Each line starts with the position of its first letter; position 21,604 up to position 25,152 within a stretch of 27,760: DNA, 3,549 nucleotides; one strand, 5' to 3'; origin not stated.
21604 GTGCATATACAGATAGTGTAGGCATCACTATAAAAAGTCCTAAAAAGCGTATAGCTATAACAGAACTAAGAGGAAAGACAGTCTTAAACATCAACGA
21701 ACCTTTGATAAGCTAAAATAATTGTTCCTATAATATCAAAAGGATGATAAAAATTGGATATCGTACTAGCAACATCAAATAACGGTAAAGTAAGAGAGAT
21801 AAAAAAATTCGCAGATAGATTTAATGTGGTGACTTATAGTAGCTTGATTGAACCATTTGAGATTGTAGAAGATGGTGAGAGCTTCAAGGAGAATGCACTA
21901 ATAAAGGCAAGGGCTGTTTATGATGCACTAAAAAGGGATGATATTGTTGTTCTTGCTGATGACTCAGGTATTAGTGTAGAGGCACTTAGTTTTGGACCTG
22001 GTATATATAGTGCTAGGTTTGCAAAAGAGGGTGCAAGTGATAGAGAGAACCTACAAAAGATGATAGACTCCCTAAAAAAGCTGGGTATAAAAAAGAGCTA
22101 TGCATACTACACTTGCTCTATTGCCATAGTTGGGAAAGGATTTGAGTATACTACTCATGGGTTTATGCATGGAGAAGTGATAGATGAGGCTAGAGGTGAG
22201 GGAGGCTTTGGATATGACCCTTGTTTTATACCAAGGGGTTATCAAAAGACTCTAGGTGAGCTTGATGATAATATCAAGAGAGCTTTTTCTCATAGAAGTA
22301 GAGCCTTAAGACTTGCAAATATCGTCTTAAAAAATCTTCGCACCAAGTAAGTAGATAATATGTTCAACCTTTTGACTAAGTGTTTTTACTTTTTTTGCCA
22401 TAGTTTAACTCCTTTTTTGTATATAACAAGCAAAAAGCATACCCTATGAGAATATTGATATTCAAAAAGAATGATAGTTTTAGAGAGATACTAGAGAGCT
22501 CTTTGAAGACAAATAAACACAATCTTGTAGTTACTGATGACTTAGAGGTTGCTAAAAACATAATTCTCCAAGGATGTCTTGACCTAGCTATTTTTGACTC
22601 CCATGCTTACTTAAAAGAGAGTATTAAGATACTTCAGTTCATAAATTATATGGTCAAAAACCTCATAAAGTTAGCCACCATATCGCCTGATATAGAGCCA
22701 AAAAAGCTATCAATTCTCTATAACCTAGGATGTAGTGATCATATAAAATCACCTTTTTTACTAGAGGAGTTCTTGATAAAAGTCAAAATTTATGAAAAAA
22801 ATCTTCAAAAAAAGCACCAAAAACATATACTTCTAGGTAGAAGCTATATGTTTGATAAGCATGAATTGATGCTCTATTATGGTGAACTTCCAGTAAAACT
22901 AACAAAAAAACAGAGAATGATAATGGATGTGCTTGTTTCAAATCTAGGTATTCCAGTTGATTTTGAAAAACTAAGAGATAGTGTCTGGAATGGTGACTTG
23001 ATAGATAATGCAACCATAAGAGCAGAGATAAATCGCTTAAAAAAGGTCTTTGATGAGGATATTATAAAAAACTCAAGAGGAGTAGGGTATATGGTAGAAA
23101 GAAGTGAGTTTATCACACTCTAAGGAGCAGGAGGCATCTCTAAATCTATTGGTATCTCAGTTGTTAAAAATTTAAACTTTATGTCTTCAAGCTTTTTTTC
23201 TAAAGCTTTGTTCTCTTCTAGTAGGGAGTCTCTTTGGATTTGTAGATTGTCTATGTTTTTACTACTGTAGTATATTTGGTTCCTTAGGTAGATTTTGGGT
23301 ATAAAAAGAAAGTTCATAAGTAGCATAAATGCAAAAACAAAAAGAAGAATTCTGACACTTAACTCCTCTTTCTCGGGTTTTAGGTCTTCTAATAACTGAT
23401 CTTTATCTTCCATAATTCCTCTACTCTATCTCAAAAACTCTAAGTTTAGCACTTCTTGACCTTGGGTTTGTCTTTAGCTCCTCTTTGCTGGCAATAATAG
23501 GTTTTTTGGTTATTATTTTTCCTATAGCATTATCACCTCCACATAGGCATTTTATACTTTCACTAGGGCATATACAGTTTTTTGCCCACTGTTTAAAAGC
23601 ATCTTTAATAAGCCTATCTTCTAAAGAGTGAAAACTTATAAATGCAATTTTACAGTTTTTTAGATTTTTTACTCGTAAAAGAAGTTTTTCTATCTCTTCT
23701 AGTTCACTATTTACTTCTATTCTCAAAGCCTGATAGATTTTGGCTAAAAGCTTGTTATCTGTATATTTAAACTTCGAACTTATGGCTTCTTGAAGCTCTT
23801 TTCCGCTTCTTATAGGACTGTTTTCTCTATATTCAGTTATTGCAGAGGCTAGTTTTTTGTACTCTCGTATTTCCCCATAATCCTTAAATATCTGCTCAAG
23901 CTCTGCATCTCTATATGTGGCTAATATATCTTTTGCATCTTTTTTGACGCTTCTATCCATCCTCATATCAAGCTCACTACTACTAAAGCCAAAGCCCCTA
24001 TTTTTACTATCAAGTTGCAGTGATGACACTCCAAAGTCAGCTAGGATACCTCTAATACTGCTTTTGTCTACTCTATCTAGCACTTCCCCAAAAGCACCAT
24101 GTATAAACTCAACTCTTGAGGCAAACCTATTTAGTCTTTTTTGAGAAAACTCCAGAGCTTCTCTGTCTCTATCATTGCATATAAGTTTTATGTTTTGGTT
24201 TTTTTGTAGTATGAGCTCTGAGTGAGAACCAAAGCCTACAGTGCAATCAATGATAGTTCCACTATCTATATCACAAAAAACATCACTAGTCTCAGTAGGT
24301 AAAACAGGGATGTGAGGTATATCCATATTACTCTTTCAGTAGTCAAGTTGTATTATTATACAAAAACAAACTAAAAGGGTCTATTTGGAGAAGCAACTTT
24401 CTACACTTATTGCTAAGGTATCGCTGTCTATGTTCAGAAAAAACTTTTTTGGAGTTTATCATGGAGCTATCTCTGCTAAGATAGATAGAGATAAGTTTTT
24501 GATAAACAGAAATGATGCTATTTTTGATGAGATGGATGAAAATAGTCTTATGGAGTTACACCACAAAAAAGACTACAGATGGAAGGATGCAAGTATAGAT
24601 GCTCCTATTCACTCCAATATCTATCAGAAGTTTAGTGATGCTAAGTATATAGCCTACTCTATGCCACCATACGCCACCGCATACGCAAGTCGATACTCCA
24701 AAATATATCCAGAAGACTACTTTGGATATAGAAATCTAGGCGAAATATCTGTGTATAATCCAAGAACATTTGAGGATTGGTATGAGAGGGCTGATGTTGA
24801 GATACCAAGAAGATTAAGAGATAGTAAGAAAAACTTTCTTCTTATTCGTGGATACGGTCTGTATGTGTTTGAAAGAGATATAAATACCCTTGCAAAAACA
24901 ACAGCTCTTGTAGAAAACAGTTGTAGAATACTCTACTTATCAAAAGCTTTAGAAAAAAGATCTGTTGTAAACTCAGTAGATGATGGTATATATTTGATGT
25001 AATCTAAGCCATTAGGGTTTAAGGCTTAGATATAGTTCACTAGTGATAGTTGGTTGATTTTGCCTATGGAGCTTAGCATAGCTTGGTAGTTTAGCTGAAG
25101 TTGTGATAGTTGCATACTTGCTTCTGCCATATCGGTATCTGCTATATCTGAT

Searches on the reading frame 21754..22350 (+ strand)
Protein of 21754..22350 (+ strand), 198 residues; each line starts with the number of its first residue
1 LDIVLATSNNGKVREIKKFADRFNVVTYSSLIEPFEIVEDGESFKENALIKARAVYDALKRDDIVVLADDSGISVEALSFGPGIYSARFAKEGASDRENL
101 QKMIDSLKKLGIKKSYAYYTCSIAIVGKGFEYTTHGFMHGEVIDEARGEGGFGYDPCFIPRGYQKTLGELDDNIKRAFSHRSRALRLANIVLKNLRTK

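Call 37: search_protein_families(library=pfam, proteins=[window:21754-22350:+], max_evalue=0.001)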
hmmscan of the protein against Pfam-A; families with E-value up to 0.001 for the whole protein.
window:21754-22350:+ (198 aa): 1 family
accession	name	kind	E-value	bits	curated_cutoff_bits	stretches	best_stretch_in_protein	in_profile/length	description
PF01725.21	Ham1p_like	-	1.2e-54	185.5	22.5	1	3-186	1-181/186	Ham1 family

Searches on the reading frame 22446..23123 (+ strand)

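Call 37: search_protein_families(library=pfam, proteins=[window:22446-23123:+], max_evalue=0.001)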
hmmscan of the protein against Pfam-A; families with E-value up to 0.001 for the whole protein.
window:22446-23123:+ (225 aa): 1 family
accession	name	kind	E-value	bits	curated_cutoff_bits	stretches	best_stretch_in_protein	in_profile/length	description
PF00486.34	Trans_reg_C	-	6.9e-11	42.5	26.2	1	149-216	3-76/77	Transcriptional regulatory protein, C terminal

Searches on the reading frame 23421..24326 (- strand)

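Call 67: search_protein_families(library=pfam, proteins=[window:23421-24326:-], max_evalue=0.01)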
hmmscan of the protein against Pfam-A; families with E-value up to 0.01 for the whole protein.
window:23421-24326:- (301 aa): 4 families
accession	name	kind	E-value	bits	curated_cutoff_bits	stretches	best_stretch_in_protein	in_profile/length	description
PF01795.25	Methyltransf_5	-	1.4e-93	314.2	27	1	3-299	2-307/309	MraW methylase family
PF05175.20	MTS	-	0.00048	20.3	23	1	21-88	31-96/170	Methyltransferase small domain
PF13847.12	Methyltransf_31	-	0.0046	17.1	27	0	23-88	5-77/145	Methyltransferase domain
PF13649.12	Methyltransf_25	-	0.0061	17.7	27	0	25-84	1-59/97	Methyltransferase domain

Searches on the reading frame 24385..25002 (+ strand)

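Call 67: search_protein_families(library=pfam, proteins=[window:24385-25002:+], max_evalue=0.01)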
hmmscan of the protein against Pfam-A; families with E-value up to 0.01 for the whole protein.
window:24385-25002:+ (205 aa): 1 family
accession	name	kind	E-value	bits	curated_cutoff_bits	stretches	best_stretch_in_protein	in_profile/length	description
PF00596.27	Aldolase_II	-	1.1e-26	94.3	22.2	1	9-183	3-182/183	Class II Aldolase and Adducin N-terminal domain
